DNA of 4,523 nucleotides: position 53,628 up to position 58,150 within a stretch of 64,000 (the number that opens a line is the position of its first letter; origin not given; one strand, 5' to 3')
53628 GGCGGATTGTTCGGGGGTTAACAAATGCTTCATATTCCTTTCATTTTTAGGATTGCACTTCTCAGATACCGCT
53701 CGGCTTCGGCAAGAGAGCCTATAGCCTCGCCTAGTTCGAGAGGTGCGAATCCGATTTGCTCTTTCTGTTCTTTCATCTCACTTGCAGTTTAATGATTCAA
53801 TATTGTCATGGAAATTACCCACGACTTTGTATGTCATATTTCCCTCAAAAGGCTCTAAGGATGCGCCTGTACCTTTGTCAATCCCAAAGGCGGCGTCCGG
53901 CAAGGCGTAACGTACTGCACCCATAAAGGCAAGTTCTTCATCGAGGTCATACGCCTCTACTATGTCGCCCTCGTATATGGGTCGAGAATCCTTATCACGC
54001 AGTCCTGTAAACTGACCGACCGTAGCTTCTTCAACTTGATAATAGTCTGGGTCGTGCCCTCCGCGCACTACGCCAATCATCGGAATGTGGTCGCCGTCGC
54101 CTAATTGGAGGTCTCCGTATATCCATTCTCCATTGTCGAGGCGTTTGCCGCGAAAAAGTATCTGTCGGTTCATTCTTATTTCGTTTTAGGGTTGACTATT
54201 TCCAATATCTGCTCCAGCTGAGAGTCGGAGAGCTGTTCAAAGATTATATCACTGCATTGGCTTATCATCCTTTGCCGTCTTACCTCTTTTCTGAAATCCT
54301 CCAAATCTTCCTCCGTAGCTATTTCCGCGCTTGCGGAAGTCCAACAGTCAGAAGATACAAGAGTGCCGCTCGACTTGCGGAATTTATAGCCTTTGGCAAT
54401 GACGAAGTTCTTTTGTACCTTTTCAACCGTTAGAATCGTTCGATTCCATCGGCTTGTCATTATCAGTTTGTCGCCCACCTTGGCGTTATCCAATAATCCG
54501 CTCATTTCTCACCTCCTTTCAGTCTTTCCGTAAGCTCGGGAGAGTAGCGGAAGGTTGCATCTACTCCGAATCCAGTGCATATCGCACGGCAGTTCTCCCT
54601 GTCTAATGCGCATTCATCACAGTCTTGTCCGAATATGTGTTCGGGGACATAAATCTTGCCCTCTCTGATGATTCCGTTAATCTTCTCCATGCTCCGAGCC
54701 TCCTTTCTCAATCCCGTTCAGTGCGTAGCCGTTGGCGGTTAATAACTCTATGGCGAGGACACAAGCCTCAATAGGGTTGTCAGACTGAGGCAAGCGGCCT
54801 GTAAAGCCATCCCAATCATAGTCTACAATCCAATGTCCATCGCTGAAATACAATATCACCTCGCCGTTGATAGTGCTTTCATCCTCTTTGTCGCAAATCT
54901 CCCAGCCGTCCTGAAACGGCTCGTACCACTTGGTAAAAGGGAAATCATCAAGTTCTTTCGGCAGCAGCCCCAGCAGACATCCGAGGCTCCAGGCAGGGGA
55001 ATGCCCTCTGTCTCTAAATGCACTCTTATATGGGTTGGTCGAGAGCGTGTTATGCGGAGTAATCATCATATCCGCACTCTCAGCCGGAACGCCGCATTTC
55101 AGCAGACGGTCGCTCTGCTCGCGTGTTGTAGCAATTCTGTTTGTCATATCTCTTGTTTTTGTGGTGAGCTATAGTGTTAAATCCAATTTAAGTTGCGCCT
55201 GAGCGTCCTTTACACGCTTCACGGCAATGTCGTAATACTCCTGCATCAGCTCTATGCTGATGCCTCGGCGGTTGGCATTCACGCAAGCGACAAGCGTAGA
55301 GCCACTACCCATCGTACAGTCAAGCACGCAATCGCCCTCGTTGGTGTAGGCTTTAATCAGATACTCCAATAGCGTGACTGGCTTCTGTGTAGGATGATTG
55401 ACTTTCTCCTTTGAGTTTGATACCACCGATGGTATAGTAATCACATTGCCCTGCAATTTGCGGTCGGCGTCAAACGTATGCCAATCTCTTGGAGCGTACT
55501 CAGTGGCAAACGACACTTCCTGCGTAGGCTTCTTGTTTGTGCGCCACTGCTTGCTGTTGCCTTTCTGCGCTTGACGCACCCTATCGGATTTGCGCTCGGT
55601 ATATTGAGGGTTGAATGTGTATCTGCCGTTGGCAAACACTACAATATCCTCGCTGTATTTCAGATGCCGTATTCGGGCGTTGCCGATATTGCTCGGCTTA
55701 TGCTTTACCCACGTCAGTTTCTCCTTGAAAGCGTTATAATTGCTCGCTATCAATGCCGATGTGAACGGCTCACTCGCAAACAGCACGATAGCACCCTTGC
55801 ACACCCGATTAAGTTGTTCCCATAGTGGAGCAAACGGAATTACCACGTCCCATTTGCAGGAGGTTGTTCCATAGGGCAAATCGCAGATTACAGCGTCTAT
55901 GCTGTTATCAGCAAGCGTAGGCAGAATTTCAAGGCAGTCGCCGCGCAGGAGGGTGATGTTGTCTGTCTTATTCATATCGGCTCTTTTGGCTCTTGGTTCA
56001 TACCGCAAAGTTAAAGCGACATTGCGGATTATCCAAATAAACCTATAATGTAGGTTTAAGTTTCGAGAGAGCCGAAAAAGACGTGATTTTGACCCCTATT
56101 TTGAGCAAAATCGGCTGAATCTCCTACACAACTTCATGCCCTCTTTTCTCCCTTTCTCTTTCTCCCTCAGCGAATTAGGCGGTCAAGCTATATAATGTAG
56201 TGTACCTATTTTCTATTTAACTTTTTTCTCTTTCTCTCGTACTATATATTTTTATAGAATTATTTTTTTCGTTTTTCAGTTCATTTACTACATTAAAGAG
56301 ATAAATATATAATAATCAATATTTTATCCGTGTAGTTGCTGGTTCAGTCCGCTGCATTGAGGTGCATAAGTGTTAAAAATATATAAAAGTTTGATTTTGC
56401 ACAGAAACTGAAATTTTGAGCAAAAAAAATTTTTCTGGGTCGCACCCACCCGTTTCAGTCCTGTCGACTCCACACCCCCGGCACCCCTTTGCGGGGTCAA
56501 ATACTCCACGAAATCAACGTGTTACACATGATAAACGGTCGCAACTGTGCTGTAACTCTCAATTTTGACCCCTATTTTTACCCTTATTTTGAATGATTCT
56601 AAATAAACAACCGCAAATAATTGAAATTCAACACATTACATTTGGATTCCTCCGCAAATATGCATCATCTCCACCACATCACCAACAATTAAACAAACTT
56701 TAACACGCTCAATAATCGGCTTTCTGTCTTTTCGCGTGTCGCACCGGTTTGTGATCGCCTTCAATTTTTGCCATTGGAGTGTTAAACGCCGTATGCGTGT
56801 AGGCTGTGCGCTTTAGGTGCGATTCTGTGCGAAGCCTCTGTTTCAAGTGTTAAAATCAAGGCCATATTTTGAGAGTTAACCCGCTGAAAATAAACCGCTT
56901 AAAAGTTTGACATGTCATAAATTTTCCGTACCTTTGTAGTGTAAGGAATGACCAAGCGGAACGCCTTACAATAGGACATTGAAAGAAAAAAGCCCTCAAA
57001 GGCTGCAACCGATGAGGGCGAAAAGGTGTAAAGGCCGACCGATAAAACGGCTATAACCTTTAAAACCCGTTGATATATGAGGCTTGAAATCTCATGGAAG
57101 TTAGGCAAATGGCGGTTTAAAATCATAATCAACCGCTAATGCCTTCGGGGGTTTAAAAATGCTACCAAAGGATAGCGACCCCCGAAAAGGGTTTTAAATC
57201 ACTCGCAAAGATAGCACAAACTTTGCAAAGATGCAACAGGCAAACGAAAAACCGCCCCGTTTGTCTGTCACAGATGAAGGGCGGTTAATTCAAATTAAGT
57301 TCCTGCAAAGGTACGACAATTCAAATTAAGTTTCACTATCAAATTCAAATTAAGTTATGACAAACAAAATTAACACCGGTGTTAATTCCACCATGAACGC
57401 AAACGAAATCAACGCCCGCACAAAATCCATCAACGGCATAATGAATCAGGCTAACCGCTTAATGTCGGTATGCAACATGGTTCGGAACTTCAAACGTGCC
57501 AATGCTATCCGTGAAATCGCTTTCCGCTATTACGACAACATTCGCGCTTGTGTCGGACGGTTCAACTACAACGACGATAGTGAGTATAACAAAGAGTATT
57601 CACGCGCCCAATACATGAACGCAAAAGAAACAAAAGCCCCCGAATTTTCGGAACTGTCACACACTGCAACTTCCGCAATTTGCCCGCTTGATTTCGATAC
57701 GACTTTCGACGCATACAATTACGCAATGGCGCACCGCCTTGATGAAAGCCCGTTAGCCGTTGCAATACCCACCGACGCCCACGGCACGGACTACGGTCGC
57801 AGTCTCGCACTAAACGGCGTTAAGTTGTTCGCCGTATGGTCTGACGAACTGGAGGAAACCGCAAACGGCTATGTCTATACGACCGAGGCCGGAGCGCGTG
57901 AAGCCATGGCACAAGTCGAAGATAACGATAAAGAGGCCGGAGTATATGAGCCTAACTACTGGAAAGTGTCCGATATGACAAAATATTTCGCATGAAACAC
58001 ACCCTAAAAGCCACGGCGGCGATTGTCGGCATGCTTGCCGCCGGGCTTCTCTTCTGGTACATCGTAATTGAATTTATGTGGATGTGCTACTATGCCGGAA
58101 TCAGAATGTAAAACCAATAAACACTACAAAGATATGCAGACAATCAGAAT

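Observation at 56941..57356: A ~415-nt highly structured leader ends in three perfect 15-bp direct repeats that abut the start codon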

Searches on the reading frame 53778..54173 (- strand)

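Call 14: search_protein_families(library=phrogs, proteins=[window:53778-54173:-], max_evalue=0.01)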
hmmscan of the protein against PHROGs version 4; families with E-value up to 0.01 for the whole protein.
window:53778-54173:- (131 aa): 4 families
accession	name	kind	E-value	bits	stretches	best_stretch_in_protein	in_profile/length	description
phrog_8684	-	unknown function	9.6e-24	85.2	1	1-81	1-90/164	-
phrog_98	-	unknown function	1.4e-20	74.7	1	1-126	24-148/208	-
phrog_25196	-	unknown function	0.00077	20.2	1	3-39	2-38/122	-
phrog_9107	-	unknown function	0.0085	16.7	0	49-87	56-93/209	-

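Call 15: search_protein_families(library=pfam, proteins=[window:53778-54173:-], max_evalue=0.01)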
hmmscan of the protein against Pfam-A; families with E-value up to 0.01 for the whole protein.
window:53778-54173:- (131 aa): 1 family
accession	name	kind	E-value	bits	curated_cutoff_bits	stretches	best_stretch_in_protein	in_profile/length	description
PF09643.15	YopX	-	4.2e-11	43.4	22.4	1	7-128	2-127/128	YopX protein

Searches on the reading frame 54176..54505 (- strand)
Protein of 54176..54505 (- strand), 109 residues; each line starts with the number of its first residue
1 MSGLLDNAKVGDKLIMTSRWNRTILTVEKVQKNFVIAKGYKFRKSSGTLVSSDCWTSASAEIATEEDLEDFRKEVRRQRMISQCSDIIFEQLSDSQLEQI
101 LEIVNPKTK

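Call 14: search_protein_families(library=phrogs, proteins=[window:54176-54505:-], max_evalue=0.01)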
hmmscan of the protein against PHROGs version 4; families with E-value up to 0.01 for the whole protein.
window:54176-54505:- (109 aa): 1 family
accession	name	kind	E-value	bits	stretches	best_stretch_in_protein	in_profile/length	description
phrog_9662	-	unknown function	0.00067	21.3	1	5-105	10-113/118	-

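Call 15: search_protein_families(library=pfam, proteins=[window:54176-54505:-], max_evalue=0.01)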
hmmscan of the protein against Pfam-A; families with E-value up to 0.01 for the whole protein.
window:54176-54505:- (109 aa): 1 family
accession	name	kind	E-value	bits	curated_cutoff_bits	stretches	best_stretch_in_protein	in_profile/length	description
PF24203.1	Phage_ProQ_C_like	-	3.7e-07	31.2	27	1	1-104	1-109/112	Phage ProQ C-terminal-like domain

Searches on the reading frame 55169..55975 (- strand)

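Call 14: search_protein_families(library=phrogs, proteins=[window:55169-55975:-], max_evalue=0.01)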
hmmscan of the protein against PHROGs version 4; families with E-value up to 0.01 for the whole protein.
window:55169-55975:- (268 aa): 13 families
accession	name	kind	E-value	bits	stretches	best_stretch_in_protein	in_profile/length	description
phrog_67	-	other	2.1e-67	229.7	1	2-266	119-354/743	DNA methyltransferase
phrog_12862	-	unknown function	9.8e-38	130.4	1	7-142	3-140/149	-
phrog_18293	-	other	1.6e-30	106.5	1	187-260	39-112/119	methyltransferase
phrog_3008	-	other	1e-26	94.7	1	143-261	99-217/244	DNA methyltransferase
phrog_498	-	other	2.3e-25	90.2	1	82-260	296-425/633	DNA methyltransferase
phrog_23085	-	unknown function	3.3e-16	60.2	1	166-259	17-109/138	-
phrog_8769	-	other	4.2e-14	53.1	1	211-256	9-54/71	methyltransferase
phrog_6025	-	other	1.7e-13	51.6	1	3-96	8-115/192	DNA methyltransferase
phrog_6952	-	other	6.8e-13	49.9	1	193-258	113-178/181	DNA methyltransferase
phrog_23148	-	unknown function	6.8e-12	46.7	1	190-259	81-150/165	-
phrog_16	-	DNA, RNA and nucleotide metabolism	9.2e-11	41.7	1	143-261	809-915/986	DNA helicase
phrog_18146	-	other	9.8e-07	29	1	178-240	33-93/452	DNA methyltransferase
phrog_23224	-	other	0.00047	20.6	1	153-265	187-302/305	DNA methyltransferase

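Call 15: search_protein_families(library=pfam, proteins=[window:55169-55975:-], max_evalue=0.01)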
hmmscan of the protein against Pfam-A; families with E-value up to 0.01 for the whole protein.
window:55169-55975:- (268 aa): 1 family
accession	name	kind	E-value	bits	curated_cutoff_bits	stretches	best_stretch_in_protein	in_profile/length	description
PF01555.25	N6_N4_Mtase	-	1.3e-27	97.6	26.7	1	50-253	34-221/221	DNA methylase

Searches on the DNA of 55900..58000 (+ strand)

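Call 7: search_dna_similar(query=window:56000-58000:+, collection=phages, mode=distant, max_rows=30)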
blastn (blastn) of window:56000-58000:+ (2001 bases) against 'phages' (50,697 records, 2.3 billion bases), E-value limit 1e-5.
Records with a match: 1; places in all: 1; records where one place covers at least 80% of the query: 0.
Best place of each record, by identity: 80-90% 1.
By first word of the organism name: Dulem 1.
By host as written in the record: Eulemur fulvus collaris 1.
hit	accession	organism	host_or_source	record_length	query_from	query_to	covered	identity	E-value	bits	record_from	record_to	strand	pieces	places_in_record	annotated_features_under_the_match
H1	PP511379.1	Dulem virus 40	Eulemur fulvus collaris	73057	1603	1672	3%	85.9%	2e-12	81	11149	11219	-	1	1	hypothetical protein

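Call 8: search_rna_families(source=window, start=55900, end=57500, threshold=evalue, max_evalue=10)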
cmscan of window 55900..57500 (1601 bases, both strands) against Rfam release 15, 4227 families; matches with E-value up to 10: 5.
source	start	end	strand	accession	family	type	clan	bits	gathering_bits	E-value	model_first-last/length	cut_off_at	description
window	56823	56978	+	RF01882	TUG1_1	Gene; lncRNA;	-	20.8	80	8.3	1-145/145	no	Taurine upregulated gene 1 conserved region 1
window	56287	56363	-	RF00200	snoZ199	Gene; snRNA; snoRNA; CD-box;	-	19.5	47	4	1-84/84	no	Small nucleolar RNA Z199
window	56851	56912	+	RF02281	TtnuCD4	Gene; snRNA; snoRNA; CD-box;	-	18.8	60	2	1-60/60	no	Tetrahymena snoRNA TtnuCD4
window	56965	56985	+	RF01319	CRISPR-DR6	Gene; CRISPR;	-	16.5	39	4.6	1-30/30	no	CRISPR RNA direct repeat element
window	56006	56174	-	RF02995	IMES-5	Gene; sRNA;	-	14.6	96.1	9.6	1-150/150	no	IMES-5 RNA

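Call 90: search_rna_families(sources=[L001, L002, L005, L154, L271, L302, L303, L326, L327, L331, L332, L333, L336, L338], threshold=gathering)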
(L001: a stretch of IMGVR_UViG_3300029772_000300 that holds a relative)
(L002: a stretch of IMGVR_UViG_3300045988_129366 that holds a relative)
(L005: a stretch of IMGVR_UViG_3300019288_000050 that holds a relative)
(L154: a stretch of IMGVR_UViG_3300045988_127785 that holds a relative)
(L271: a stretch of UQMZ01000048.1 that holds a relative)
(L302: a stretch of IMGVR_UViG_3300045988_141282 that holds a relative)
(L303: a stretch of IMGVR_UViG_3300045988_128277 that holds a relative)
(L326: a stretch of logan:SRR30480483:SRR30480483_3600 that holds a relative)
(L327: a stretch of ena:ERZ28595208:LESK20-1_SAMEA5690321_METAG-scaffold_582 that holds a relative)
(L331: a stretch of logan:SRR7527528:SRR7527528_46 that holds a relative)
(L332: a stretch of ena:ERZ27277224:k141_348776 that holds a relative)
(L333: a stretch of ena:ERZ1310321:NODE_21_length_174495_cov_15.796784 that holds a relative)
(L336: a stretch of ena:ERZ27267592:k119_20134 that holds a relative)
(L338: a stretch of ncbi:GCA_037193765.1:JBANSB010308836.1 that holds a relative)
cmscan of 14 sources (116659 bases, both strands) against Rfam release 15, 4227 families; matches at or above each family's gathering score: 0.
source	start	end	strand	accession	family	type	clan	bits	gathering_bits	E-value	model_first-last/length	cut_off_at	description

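Call 92: build_rna_model(alignment_id=A5, structure=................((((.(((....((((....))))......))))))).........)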
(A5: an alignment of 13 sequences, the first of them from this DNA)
Model R1 built from alignment A5 (13 sequences, 62 columns); structure: as given.
model positions 57; base pairs 11; branch points 0; effective number of sequences 13; information 0.951 bits per position. Calibrated on 0.2 Mb of random sequence (short: E-values are rough).
structure used (alignment columns):
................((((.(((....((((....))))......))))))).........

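Call 93: search_with_rna_model(model_id=R1, sources=[window, L001, L002, L003, L004, L005, L154, L271, L302, L303, L306, L326, L327, L331, L332, L333, L336, L338, L340, L198, L200, L201], max_evalue=1, make_alignment=true)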
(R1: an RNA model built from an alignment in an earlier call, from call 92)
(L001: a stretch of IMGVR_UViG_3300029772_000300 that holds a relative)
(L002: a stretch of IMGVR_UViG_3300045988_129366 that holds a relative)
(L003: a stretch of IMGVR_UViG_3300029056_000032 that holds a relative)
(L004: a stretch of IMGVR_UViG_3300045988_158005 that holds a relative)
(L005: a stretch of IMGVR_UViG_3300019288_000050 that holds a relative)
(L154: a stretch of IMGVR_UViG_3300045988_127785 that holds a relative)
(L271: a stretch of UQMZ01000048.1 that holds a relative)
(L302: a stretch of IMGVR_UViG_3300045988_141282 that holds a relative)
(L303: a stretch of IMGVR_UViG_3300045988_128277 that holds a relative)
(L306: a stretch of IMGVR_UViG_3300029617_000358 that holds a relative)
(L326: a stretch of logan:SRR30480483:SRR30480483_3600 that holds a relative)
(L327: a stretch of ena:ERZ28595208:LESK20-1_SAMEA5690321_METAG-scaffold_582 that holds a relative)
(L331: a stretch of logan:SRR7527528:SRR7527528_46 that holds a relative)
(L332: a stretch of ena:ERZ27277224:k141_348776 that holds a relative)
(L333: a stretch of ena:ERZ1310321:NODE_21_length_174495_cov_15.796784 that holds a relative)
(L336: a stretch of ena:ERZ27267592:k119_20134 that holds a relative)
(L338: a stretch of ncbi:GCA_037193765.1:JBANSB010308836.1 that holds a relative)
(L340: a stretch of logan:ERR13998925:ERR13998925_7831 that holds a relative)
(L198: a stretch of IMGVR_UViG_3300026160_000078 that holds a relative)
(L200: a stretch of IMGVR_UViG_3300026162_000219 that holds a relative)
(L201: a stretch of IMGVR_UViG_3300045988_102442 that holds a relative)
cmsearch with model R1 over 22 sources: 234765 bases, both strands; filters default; matches with E-value up to 1: 16.
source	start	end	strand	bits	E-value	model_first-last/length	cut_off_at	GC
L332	2606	2662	-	77.2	9.4e-15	1-57/57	no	0.46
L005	3374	3430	-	74.5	4e-14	1-57/57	no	0.47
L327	2642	2698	-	71.1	2.5e-13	1-57/57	no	0.53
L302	1129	1185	+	70.4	3.6e-13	1-57/57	no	0.53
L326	2608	2664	-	65.7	4.6e-12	1-57/57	no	0.51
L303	5093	5149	-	63.9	1.2e-11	1-57/57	no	0.37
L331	2645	2701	-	63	1.9e-11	1-57/57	no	0.49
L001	3768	3825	-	57.2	4.3e-10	1-57/57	no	0.47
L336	2392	2448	-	57.2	4.4e-10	1-57/57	no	0.44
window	57243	57298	-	56.1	7.8e-10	1-57/57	no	0.43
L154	10327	10386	-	55.7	9.6e-10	1-57/57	no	0.47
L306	1988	2044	+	54.4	1.9e-09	1-57/57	no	0.44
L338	2426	2483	-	53.4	3.3e-09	1-57/57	no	0.48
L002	3895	3952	-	53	4e-09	1-57/57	no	0.5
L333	2692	2749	-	51.6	8.5e-09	1-57/57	no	0.5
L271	6624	6682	-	51.5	8.9e-09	1-57/57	no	0.47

Alignment A8: 16 matches aligned to the model, 64 columns, each read 5' to 3' on its own strand. Consensus structure (alignment columns), stored with it:
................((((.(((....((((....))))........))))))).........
